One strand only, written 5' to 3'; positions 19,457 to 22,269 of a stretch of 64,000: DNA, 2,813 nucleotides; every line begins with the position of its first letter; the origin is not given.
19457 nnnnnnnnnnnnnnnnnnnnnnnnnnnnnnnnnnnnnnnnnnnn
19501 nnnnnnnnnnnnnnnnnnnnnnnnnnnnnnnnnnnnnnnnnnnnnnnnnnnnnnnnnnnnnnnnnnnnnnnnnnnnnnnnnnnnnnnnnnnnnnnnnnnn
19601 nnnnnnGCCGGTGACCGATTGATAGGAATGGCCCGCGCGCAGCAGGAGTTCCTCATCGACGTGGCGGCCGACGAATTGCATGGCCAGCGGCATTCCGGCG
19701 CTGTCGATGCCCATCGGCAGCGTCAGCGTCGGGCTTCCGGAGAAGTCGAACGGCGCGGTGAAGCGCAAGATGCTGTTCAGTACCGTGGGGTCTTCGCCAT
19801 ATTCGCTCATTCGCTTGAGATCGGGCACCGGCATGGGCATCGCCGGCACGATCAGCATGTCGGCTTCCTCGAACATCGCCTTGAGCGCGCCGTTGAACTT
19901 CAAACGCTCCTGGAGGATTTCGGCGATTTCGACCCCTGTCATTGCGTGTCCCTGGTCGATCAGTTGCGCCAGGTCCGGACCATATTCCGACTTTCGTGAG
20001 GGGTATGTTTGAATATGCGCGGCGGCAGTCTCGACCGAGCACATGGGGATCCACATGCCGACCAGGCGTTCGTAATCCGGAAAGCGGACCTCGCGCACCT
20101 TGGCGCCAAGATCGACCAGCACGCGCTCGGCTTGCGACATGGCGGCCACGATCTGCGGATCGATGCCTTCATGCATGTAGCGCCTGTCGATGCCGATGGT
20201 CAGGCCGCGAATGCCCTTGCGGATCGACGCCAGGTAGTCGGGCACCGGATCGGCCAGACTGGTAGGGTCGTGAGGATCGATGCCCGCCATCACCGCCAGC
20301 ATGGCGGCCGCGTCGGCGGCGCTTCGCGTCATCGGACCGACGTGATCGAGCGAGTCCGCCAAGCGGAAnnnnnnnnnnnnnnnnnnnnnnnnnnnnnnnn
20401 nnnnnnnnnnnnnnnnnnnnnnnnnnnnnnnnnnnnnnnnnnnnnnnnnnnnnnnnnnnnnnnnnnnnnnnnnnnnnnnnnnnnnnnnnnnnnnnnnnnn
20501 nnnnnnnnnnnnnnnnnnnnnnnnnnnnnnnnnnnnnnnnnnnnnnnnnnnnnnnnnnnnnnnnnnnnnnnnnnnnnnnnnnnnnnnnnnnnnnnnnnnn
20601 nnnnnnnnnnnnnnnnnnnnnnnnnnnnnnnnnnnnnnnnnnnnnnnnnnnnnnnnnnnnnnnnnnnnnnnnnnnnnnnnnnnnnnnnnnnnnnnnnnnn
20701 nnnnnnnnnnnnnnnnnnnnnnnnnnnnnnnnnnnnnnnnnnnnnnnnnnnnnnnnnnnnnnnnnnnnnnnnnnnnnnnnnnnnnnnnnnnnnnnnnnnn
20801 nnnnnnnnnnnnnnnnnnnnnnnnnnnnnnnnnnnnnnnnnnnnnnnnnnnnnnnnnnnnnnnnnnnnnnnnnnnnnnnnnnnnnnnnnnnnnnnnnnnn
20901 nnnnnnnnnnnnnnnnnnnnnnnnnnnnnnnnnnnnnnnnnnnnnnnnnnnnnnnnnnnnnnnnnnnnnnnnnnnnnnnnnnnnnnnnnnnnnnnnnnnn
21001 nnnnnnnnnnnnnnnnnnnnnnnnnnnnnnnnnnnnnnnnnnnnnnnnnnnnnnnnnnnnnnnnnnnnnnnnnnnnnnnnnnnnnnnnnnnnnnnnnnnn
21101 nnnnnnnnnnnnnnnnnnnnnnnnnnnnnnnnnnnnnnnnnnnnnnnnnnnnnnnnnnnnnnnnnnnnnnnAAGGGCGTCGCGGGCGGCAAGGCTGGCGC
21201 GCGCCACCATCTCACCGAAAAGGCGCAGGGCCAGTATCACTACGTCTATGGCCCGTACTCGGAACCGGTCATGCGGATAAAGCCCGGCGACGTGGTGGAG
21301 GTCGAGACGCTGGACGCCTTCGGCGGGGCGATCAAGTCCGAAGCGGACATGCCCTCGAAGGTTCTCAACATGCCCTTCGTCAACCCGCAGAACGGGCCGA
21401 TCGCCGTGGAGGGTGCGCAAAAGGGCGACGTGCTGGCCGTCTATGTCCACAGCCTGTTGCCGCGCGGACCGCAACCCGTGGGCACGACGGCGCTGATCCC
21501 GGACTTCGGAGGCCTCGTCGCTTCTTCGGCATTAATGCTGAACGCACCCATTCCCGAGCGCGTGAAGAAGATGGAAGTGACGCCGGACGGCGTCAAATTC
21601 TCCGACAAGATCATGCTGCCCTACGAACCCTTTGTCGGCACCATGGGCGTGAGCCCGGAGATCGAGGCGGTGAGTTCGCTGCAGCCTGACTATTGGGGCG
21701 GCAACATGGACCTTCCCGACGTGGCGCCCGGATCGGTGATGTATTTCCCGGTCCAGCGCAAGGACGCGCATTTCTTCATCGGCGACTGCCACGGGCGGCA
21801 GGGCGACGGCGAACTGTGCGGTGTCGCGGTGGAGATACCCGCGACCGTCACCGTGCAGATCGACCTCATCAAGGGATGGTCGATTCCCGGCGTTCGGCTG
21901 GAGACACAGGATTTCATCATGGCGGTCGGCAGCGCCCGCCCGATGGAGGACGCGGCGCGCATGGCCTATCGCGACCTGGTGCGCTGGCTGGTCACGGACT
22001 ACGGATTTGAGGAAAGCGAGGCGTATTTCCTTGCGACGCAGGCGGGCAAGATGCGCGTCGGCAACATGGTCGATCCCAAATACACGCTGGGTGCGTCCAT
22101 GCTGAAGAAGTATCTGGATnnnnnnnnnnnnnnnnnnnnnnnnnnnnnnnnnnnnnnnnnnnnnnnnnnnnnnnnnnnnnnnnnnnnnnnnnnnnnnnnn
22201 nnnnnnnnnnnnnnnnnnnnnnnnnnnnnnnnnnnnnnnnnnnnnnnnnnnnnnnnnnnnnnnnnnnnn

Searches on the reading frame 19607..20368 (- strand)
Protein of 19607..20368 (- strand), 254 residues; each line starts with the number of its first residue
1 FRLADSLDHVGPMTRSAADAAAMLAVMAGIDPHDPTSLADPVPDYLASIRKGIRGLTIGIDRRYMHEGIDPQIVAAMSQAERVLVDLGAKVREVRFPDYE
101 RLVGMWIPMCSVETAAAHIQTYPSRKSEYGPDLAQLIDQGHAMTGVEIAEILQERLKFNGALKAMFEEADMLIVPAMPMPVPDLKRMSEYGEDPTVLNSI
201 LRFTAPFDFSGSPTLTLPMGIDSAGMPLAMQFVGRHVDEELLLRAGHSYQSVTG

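Call 79: search_protein_families(library=pfam, proteins=[window:19607-20368:-], max_evalue=0.00001)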
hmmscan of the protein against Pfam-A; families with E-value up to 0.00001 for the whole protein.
window:19607-20368:- (254 aa): 1 family
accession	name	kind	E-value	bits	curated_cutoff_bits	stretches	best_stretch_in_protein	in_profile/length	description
PF01425.27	Amidase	-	2.6e-37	129.4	27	1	3-243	182-445/445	Amidase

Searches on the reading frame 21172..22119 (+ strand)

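Call 79: search_protein_families(library=pfam, proteins=[window:21172-22119:+], max_evalue=0.00001)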
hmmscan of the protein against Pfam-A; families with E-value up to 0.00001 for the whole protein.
window:21172-22119:+ (316 aa): 1 family
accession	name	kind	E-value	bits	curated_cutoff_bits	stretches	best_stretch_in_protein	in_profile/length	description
PF03069.20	FmdA_AmdA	-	2.8e-33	115.8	27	2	171-301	205-356/373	Acetamidase/Formamidase family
